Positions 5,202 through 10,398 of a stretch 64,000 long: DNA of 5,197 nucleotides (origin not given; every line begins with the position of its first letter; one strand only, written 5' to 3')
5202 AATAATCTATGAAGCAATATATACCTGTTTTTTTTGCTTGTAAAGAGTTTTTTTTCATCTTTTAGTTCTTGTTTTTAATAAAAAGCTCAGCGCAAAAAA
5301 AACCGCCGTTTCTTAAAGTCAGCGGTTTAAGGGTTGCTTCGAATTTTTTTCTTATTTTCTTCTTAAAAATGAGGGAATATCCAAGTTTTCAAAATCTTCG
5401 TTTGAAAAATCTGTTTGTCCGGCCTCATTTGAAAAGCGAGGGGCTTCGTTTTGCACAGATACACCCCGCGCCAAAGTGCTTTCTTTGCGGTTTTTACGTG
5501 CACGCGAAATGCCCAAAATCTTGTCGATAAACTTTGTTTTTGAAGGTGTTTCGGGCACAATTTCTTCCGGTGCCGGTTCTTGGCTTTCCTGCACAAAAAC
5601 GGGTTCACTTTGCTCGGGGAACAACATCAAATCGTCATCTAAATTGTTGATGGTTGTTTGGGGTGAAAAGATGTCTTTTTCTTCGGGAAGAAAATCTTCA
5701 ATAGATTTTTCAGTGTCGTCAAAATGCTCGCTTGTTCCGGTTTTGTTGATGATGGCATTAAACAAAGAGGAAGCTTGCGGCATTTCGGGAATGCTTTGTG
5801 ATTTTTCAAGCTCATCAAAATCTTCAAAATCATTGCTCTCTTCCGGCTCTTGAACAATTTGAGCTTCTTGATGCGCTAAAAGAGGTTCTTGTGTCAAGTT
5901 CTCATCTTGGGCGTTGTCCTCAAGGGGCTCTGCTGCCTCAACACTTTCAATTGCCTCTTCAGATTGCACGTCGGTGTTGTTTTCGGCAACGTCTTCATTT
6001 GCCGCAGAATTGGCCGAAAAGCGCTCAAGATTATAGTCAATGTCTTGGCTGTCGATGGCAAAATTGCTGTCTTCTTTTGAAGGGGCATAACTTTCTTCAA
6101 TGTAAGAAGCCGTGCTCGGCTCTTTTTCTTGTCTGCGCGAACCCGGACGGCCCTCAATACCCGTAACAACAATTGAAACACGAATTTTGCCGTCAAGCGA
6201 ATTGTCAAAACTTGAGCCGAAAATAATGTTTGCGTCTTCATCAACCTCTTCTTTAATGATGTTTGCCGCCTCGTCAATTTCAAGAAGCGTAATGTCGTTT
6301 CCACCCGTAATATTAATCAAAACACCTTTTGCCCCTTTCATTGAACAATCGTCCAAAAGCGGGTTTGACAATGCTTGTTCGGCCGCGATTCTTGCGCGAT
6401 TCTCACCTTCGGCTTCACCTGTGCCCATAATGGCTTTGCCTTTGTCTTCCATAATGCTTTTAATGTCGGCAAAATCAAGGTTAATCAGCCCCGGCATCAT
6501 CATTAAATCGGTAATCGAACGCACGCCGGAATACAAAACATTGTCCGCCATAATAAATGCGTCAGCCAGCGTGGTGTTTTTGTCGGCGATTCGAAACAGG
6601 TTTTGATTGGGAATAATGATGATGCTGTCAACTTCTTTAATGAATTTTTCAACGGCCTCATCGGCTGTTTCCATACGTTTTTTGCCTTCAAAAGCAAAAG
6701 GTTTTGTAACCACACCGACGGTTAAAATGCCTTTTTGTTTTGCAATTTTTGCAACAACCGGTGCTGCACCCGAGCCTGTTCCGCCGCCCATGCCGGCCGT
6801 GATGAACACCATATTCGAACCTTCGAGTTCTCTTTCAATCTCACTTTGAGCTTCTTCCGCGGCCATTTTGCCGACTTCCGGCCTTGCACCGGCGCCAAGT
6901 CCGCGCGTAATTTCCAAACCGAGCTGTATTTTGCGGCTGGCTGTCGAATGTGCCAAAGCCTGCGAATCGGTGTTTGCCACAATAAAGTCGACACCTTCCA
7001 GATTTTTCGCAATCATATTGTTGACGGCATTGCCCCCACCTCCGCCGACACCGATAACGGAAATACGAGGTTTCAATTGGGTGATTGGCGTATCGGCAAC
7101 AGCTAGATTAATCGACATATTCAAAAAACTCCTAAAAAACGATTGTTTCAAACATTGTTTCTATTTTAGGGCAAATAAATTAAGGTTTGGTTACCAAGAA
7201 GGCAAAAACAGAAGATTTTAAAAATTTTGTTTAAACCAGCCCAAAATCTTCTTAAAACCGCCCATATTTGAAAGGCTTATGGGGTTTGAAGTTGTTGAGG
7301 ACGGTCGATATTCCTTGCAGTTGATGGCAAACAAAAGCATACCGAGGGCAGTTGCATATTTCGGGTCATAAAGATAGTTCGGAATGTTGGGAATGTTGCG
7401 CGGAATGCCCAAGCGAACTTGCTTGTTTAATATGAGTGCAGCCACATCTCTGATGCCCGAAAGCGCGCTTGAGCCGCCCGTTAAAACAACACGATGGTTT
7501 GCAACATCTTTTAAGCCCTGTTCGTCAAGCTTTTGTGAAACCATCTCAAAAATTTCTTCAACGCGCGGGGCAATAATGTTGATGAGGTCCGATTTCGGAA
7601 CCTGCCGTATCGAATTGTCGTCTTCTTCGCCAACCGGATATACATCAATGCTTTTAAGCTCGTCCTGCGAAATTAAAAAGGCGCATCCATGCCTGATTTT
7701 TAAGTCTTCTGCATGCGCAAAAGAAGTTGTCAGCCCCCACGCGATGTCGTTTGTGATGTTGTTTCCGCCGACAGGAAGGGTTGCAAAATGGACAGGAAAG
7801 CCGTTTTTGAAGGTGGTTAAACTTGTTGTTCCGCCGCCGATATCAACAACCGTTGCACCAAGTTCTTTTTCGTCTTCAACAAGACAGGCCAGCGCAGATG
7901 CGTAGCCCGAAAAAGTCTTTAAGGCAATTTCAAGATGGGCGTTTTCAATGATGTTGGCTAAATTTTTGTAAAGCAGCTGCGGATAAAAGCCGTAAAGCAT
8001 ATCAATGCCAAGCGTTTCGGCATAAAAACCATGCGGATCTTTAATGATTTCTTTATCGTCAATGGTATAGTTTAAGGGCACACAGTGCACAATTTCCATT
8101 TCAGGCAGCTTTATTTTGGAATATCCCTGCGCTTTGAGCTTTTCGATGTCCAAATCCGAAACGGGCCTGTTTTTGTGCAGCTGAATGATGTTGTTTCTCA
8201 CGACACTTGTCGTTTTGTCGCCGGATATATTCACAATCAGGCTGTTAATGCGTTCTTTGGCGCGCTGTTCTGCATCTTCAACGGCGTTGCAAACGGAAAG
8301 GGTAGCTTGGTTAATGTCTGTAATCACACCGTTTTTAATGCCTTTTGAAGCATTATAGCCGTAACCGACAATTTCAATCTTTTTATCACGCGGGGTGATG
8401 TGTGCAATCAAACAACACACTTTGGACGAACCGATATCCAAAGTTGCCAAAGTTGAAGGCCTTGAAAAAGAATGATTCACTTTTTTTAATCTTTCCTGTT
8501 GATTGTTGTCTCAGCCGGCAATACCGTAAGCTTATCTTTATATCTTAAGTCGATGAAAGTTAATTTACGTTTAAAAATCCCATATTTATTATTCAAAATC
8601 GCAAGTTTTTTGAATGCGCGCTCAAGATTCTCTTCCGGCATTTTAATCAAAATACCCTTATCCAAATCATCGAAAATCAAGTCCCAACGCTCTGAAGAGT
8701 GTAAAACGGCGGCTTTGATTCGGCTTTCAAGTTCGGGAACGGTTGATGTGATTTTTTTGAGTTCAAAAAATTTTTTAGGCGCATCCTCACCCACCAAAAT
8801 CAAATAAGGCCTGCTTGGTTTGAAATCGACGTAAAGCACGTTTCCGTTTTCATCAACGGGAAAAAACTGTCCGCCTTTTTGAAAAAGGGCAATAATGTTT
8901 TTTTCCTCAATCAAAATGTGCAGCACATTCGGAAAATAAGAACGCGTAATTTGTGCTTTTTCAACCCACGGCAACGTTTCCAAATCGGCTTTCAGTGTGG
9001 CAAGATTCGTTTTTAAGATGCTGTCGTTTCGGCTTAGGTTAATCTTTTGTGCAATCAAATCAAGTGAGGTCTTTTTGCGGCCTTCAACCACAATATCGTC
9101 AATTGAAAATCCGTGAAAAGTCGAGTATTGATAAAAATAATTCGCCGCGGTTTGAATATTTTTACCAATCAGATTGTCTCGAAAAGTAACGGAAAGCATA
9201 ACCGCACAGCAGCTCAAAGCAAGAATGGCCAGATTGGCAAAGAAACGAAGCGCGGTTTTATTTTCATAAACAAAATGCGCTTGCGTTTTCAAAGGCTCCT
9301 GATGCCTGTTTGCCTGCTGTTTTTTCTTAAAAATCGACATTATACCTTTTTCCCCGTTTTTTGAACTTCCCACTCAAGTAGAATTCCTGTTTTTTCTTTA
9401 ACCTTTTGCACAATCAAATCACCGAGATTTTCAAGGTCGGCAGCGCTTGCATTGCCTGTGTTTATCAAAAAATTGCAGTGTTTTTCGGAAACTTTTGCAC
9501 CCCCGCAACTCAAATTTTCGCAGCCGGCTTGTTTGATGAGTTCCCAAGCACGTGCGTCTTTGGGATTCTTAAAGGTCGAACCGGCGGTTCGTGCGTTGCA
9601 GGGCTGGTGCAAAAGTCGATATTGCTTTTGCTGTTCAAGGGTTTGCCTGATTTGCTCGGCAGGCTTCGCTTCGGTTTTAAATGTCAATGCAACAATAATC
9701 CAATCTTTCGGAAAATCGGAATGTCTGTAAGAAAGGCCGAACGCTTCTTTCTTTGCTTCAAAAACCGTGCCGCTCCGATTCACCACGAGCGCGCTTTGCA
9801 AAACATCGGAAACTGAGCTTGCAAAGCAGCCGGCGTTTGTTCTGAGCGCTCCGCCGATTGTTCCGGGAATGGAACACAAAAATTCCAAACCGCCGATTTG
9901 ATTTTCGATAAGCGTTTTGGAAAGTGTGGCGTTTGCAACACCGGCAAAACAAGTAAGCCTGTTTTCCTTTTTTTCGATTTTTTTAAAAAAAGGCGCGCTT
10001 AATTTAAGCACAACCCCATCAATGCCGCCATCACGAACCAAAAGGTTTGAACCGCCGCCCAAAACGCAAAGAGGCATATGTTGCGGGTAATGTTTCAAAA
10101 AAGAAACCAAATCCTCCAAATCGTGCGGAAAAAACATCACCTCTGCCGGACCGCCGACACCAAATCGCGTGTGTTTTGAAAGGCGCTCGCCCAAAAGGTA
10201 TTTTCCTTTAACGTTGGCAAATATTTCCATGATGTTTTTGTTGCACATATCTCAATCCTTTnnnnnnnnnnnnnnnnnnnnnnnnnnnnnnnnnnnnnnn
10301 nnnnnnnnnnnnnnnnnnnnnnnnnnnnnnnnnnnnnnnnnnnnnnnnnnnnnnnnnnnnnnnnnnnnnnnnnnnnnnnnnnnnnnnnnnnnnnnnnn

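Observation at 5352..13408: Unusually compact division/cell-wall cluster: accD-mraY-ftsW-murB-ftsQ-ftsA-ftsZ with murD, murG, murC and ddl absent from the cluster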

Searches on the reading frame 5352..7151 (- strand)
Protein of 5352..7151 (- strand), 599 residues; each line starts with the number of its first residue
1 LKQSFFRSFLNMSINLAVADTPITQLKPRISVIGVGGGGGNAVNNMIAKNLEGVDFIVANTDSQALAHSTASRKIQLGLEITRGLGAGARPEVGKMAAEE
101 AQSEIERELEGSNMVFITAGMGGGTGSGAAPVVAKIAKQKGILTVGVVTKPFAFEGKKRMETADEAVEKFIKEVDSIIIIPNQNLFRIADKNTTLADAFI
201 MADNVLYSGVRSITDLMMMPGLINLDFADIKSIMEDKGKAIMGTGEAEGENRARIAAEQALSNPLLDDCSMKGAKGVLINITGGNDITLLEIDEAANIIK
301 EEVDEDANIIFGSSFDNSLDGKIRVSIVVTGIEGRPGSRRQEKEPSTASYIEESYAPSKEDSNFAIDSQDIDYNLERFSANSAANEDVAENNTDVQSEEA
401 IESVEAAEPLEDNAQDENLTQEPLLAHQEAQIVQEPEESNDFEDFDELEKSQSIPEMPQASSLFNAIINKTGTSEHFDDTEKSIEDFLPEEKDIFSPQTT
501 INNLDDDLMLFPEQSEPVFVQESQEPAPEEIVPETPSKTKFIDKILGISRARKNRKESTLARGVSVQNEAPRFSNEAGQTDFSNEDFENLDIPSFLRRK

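Call 3: search_protein_families(library=ncbifam, proteins=[window:5352-7151:-])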
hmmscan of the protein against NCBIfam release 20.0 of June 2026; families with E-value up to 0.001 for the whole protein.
window:5352-7151:- (599 aa): 1 family
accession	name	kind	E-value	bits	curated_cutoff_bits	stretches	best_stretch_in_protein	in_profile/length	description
TIGR00065.1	ftsZ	equivalog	4.1e-123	411.2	295.2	1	25-344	15-336/353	cell division protein FtsZ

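Call 4: search_protein_families(library=pfam, proteins=[window:5352-7151:-])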
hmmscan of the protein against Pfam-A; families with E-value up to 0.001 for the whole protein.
window:5352-7151:- (599 aa): 2 families
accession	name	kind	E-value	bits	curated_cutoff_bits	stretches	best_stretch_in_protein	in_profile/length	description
PF00091.31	Tubulin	-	1.7e-50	172.4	33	1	30-189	2-189/190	Tubulin/FtsZ family, GTPase domain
PF12327.13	FtsZ_C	-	3.5e-37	127.1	27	1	238-333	1-95/95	FtsZ family, C-terminal domain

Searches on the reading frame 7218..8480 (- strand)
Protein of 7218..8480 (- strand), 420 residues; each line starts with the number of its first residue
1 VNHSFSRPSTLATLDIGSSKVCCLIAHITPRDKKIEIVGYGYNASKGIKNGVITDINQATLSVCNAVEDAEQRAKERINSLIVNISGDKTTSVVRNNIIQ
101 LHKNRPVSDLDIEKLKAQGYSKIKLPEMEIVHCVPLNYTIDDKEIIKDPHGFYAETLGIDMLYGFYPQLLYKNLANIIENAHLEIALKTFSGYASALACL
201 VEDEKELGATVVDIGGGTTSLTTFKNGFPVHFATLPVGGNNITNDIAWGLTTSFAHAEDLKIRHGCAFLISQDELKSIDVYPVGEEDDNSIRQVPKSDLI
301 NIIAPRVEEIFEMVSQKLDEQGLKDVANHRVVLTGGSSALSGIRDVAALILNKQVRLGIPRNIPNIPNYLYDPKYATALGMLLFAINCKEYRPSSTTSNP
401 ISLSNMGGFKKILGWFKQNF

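Call 3: search_protein_families(library=ncbifam, proteins=[window:7218-8480:-])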
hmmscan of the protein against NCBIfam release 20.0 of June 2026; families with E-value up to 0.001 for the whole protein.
window:7218-8480:- (420 aa): 12 families
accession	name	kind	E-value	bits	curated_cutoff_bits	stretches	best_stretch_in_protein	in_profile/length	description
TIGR01174.1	ftsA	equivalog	7.9e-98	327.9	175.85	1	11-383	2-370/371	cell division protein FtsA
NF007009.0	PRK09472.1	equivalog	6.9e-65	219.7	409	1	11-420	10-420/420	cell division protein FtsA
NF011660.0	PRK15080.1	equivalog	1.5e-14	53.9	182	1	174-263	113-197/277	ethanolamine utilization protein EutJ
TIGR02529.1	EutJ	subfamily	1.1e-12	48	152.1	1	172-263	78-164/239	ethanolamine utilization protein EutJ family protein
NF010539.0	PRK13927.1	subfamily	7e-11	41.6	293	1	198-346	142-299/339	rod shape-determining protein MreB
TIGR00904.1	mreB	subfamily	3.1e-09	36.3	365.75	1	204-345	147-298/334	MreB/Mrl family cell shape determining protein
NF010540.1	PRK13929.1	exception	2.5e-08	33.4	515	1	206-348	149-299/334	rod-share determining protein MreBH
TIGR01991.1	HscA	equivalog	8e-06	24.6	708.55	0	194-354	169-340/600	Fe-S protein assembly chaperone HscA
NF045709.1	Amuc_1101_fam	equivalog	2.3e-05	23.4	650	1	209-266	180-236/608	Amuc_1101 family PilM-like pilus complex protein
TIGR01175.1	pilM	subfamily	3.3e-05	23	133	1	206-346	186-301/348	type IV pilus assembly protein PilM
NF003520.0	PRK05183.1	subfamily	0.00013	20.6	620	0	194-354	189-360/621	Fe-S protein assembly chaperone HscA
NF045748.1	MPN316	equivalog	0.00046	19.4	500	0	170-334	168-329/424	MPN316 family protein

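Call 4: search_protein_families(library=pfam, proteins=[window:7218-8480:-])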
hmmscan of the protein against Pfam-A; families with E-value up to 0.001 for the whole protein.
window:7218-8480:- (420 aa): 6 families
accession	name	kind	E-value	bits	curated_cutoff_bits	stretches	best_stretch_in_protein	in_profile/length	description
PF14450.12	FtsA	-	1.5e-38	132.5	31.8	2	211-380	2-127/127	Cell division protein FtsA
PF06723.19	MreB_Mbl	-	5e-13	49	27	1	194-347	132-293/327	MreB/Mbl protein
PF02491.25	SHS2_FTSA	-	1.9e-11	44.6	25.4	1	87-161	1-75/79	SHS2 domain inserted in FTSA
PF11104.14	PilM_2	-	9.4e-06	25.2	27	0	193-263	160-236/340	Type IV pilus assembly protein PilM;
PF06277.17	EutA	-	0.00011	21.7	27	1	203-246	139-182/475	Ethanolamine utilisation protein EutA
PF25216.1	Volactin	-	0.00028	20.9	35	0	212-382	171-318/321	Volactin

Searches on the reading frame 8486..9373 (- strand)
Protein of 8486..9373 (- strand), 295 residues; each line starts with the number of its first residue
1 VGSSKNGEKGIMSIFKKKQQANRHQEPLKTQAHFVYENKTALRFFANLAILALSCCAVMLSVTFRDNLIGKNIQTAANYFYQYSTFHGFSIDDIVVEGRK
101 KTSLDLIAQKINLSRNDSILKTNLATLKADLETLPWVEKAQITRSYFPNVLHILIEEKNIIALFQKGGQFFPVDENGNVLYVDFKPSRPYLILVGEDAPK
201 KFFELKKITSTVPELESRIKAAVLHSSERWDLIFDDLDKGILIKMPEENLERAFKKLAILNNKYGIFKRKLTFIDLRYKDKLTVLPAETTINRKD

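Call 3: search_protein_families(library=ncbifam, proteins=[window:8486-9373:-])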
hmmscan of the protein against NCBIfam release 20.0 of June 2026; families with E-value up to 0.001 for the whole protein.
window:8486-9373:- (295 aa): 1 family
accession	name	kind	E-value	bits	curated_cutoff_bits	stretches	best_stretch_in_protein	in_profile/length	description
NF008043.0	PRK10775.1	equivalog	8.4e-07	28.5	366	1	92-284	59-254/276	cell division protein FtsQ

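Call 4: search_protein_families(library=pfam, proteins=[window:8486-9373:-])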
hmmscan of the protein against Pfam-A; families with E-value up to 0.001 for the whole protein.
window:8486-9373:- (295 aa): 2 families
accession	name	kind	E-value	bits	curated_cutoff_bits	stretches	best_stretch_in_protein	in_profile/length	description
PF08478.15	POTRA_1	-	4.5e-13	49.7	23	1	89-157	1-68/69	POTRA domain, FtsQ-type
PF03799.20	FtsQ_DivIB_C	-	1.8e-10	42.1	21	1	162-277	1-114/114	Cell division protein FtsQ/DivIB, C-terminal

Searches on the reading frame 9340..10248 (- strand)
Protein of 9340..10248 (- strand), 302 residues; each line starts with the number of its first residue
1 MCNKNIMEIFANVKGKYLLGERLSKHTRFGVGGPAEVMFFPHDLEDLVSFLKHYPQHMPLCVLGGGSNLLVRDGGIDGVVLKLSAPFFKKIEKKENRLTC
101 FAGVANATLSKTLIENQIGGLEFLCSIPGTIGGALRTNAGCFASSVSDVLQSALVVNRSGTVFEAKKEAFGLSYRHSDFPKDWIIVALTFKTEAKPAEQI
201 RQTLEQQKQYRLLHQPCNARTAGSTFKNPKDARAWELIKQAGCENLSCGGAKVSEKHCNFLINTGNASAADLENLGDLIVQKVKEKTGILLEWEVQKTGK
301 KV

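Call 3: search_protein_families(library=ncbifam, proteins=[window:9340-10248:-])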
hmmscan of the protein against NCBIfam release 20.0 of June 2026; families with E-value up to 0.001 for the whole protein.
window:9340-10248:- (302 aa): 7 families
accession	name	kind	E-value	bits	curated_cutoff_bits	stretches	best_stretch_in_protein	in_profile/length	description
NF010480.0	PRK13905.1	equivalog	1.2e-104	349.5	259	1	4-301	3-301/303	UDP-N-acetylmuramate dehydrogenase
TIGR00179.1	murB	equivalog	1e-57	195.6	144.5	1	23-296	1-287/290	UDP-N-acetylmuramate dehydrogenase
NF011245.0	PRK14651.1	equivalog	1.8e-43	148.7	224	1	23-295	9-266/273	UDP-N-acetylmuramate dehydrogenase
NF010479.0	PRK13904.1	equivalog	3.2e-36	125.2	273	1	60-296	35-256/258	UDP-N-acetylmuramate dehydrogenase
NF010478.0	PRK13903.1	equivalog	2.3e-34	118.8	231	2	21-193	19-194/362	UDP-N-acetylmuramate dehydrogenase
NF000755.0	PRK00046.1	equivalog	2.2e-28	98.9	277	2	22-199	9-193/343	UDP-N-acetylmuramate dehydrogenase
NF011242.0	PRK14648.1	equivalog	4.5e-27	95.1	426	2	185-301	226-344/354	UDP-N-acetylmuramate dehydrogenase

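Call 4: search_protein_families(library=pfam, proteins=[window:9340-10248:-])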
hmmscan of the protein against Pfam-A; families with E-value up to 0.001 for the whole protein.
window:9340-10248:- (302 aa): 2 families
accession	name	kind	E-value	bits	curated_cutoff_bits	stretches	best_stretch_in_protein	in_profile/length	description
PF02873.21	MurB_C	-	1.9e-31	108.6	27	1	199-296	1-97/99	UDP-N-acetylenolpyruvoylglucosamine reductase, C-terminal domain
PF01565.28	FAD_binding_4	-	1.2e-19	70.8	26.4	1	36-165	2-138/139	FAD binding domain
